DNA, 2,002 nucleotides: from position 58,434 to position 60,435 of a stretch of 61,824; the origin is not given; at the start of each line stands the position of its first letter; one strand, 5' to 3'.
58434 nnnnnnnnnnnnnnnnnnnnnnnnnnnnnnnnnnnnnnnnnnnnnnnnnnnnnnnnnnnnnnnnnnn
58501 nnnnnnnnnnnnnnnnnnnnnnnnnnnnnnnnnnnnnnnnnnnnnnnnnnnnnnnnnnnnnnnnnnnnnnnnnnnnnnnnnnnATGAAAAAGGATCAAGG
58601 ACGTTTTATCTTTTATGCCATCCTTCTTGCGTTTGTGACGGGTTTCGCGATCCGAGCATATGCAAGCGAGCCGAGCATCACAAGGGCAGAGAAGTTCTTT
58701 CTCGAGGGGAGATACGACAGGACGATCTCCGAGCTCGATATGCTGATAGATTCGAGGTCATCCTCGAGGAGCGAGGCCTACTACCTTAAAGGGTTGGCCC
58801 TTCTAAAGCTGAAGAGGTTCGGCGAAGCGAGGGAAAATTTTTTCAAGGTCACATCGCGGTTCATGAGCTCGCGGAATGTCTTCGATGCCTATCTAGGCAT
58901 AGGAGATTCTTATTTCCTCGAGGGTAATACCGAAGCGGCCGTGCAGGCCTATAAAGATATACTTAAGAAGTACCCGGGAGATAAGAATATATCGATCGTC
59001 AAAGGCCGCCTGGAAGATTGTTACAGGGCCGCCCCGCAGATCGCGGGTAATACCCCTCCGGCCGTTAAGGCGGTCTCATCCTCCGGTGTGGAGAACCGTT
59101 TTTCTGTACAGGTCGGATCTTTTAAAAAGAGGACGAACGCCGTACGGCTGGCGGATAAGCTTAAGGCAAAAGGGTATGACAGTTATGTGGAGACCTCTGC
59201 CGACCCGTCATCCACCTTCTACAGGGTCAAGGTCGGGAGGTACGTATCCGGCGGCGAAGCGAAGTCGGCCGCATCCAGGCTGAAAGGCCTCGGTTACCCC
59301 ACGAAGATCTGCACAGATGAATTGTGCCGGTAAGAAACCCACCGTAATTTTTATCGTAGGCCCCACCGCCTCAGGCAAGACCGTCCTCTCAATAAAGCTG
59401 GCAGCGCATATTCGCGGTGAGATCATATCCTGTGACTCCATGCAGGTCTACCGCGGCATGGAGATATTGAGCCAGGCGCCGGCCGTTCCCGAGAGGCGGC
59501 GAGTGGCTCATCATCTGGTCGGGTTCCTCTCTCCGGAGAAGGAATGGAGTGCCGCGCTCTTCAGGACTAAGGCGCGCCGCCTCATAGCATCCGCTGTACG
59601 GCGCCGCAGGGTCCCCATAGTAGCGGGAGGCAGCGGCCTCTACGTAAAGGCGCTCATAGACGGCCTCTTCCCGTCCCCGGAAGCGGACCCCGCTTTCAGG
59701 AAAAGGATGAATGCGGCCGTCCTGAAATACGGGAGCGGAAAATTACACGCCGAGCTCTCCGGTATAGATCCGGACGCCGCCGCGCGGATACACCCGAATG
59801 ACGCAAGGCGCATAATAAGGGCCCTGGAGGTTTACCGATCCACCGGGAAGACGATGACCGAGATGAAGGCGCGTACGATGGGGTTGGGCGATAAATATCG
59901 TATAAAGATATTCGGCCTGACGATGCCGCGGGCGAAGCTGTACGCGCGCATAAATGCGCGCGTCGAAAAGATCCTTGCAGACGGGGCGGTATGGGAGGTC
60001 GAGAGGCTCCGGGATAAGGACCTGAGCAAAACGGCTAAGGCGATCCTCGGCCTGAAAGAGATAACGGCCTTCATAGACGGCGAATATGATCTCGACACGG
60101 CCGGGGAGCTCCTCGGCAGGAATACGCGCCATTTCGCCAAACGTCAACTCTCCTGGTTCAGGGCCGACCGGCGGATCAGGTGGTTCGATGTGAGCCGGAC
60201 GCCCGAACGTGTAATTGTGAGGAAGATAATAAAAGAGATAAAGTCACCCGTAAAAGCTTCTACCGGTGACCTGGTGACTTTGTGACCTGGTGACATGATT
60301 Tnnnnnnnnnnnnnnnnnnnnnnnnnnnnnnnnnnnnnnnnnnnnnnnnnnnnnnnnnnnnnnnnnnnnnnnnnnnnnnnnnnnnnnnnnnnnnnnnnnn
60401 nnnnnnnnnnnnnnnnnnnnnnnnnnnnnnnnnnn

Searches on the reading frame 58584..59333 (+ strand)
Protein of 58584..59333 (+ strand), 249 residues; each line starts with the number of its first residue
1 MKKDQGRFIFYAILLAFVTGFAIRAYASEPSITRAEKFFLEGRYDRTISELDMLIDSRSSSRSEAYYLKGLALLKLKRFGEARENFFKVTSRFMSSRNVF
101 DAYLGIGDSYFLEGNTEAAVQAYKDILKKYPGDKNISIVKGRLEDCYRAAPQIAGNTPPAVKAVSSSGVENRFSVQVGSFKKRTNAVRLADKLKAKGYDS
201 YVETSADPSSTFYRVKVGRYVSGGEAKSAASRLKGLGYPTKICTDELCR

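Call 29: search_protein_families(library=pfam, proteins=[window:58584-59333:+], max_evalue=0.0001)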
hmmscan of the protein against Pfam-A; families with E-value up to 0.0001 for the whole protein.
window:58584-59333:+ (249 aa): 8 families
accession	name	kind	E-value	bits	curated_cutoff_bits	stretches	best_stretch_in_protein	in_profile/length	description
PF05036.18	SPOR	-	7e-16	58.8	21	1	171-237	3-68/76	SPOR domain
PF13174.12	TPR_6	-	2.4e-10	40.8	26.3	1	101-132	1-32/33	Tetratricopeptide repeat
PF00515.34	TPR_1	-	3.9e-10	39.5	27.8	0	101-132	2-33/34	Tetratricopeptide repeat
PF13432.12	TPR_16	-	3.6e-09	37.4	32.7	0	100-133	31-64/65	Tetratricopeptide repeat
PF13181.12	TPR_8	-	4.8e-08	33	25.7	0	64-86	2-24/34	Tetratricopeptide repeat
PF07719.23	TPR_2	-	6.3e-08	32.6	27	0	101-133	2-34/34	Tetratricopeptide repeat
PF13428.12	TPR_14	-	6.2e-07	29.9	23.5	0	101-142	2-43/44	Tetratricopeptide repeat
PF12895.13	ANAPC3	-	6.1e-06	26.9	27.2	0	35-88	30-81/82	Anaphase-promoting complex, cyclosome, subunit 3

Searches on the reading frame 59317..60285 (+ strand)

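Call 29: search_protein_families(library=pfam, proteins=[window:59317-60285:+], max_evalue=0.0001)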
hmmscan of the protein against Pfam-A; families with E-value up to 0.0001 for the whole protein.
window:59317-60285:+ (322 aa): 2 families
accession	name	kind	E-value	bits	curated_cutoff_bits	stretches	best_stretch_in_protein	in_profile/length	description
PF01715.23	IPPT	-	5.1e-77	259.3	23.6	1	43-283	1-242/243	IPP transferase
PF01745.22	IPT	-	8e-05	22.6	20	0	10-57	3-50/233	Isopentenyl transferase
